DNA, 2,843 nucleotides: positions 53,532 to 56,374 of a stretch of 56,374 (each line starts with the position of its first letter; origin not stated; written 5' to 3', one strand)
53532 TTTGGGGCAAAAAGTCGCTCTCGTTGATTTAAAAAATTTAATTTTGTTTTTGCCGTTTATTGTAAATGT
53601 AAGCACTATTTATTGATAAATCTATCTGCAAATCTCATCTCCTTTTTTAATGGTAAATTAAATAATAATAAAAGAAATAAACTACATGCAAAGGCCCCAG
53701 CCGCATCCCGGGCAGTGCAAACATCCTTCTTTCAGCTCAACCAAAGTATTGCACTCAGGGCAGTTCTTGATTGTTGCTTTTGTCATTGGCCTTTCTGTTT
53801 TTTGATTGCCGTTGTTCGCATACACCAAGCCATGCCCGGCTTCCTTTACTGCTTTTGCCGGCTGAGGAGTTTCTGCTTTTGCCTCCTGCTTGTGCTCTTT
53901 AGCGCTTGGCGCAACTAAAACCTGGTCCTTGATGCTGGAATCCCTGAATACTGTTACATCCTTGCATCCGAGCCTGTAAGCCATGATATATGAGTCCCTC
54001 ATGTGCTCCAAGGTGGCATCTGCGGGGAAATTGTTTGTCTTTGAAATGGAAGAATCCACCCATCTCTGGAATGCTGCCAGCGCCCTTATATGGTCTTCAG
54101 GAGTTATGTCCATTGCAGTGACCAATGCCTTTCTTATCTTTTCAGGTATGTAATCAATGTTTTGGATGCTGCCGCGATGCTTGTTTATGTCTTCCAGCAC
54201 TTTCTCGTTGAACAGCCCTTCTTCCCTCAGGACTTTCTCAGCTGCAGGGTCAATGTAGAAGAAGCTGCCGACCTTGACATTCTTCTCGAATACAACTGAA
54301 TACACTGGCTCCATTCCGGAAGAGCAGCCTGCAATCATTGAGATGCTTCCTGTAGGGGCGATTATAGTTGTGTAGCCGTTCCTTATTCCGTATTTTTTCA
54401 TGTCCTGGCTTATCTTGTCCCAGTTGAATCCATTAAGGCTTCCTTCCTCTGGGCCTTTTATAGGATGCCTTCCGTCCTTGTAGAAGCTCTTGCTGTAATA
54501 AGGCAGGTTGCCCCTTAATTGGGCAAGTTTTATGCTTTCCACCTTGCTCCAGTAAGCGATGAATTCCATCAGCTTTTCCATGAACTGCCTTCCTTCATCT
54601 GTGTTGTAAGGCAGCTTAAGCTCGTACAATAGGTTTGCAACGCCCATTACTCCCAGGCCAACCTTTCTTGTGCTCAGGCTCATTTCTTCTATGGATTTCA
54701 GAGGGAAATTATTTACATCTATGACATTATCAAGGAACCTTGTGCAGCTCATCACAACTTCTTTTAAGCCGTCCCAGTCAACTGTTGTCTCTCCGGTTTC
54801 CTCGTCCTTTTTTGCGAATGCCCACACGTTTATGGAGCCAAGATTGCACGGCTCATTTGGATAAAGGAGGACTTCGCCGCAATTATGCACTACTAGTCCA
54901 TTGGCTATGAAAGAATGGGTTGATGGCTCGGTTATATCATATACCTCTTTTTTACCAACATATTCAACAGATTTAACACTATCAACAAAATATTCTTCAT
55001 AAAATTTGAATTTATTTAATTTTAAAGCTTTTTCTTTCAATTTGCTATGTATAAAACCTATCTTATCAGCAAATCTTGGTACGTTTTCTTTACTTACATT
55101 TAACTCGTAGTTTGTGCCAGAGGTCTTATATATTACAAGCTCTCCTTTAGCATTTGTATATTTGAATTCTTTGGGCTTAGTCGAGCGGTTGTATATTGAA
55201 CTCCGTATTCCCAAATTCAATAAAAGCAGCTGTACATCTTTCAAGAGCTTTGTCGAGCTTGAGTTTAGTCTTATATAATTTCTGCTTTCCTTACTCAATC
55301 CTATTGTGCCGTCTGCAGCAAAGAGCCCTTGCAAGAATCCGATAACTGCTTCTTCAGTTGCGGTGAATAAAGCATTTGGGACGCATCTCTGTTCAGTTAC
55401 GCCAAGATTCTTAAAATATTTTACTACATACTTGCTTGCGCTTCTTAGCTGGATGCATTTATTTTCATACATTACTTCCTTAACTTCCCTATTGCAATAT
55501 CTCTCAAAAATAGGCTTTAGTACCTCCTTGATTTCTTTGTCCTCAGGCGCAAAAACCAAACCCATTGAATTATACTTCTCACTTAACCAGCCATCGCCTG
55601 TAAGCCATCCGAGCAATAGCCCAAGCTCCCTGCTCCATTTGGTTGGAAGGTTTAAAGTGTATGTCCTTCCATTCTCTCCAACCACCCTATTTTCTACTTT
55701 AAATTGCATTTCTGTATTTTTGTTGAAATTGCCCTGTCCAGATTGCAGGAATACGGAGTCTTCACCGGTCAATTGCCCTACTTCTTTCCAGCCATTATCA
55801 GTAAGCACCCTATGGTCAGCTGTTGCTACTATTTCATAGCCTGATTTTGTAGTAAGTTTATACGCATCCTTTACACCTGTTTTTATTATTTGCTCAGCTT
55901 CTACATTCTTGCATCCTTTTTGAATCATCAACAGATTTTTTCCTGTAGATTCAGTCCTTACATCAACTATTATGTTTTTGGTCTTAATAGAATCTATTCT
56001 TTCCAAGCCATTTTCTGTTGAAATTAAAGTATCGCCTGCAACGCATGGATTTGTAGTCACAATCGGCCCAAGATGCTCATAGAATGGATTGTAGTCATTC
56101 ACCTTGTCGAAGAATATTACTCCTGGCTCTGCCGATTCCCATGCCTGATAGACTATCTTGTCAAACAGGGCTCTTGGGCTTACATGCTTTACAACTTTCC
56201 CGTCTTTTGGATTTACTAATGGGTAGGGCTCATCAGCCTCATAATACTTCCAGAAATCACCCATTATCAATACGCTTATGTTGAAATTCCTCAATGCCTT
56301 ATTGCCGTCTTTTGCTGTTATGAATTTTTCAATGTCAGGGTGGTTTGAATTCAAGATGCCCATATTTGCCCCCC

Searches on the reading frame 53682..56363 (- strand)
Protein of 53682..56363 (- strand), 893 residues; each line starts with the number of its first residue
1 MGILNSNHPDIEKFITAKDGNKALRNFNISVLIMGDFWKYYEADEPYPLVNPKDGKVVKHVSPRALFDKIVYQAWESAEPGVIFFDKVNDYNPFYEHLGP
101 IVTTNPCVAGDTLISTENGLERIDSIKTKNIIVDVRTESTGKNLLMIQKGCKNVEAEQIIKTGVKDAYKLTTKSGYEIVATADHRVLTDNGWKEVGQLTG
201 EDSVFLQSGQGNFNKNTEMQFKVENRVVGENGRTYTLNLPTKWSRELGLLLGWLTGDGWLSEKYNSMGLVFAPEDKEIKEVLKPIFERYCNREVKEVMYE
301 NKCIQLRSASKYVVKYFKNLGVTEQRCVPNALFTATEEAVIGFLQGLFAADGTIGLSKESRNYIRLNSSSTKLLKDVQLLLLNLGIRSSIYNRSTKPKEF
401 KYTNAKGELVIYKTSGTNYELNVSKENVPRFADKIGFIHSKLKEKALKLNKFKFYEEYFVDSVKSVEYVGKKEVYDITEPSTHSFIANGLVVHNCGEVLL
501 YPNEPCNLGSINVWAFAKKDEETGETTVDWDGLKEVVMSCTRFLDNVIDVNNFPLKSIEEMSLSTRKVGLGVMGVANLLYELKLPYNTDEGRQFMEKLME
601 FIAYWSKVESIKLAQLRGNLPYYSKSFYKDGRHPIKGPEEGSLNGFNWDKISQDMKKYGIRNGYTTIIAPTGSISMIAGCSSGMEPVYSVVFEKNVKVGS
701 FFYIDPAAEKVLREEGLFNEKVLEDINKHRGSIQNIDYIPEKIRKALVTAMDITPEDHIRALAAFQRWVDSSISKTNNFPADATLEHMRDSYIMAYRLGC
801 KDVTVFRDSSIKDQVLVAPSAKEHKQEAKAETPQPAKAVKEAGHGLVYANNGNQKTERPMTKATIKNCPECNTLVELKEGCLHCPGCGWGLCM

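Call 87: search_protein_families(library=pfam, proteins=[window:53682-56363:-], max_evalue=0.00001)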
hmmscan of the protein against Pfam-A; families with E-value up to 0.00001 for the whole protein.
window:53682-56363:- (893 aa): 3 families
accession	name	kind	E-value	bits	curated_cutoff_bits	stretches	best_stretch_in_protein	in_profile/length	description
PF02867.20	Ribonuc_red_lgC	-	4.7e-106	355.9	23.9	1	1-805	81-522/523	Ribonucleotide reductase, barrel domain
PF14528.11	LAGLIDADG_3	-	2.2e-21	76.3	22.5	1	339-436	2-82/82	LAGLIDADG-like domain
PF14890.11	Intein_splicing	-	7.6e-17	62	35.8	1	145-494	24-155/155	Intein splicing domain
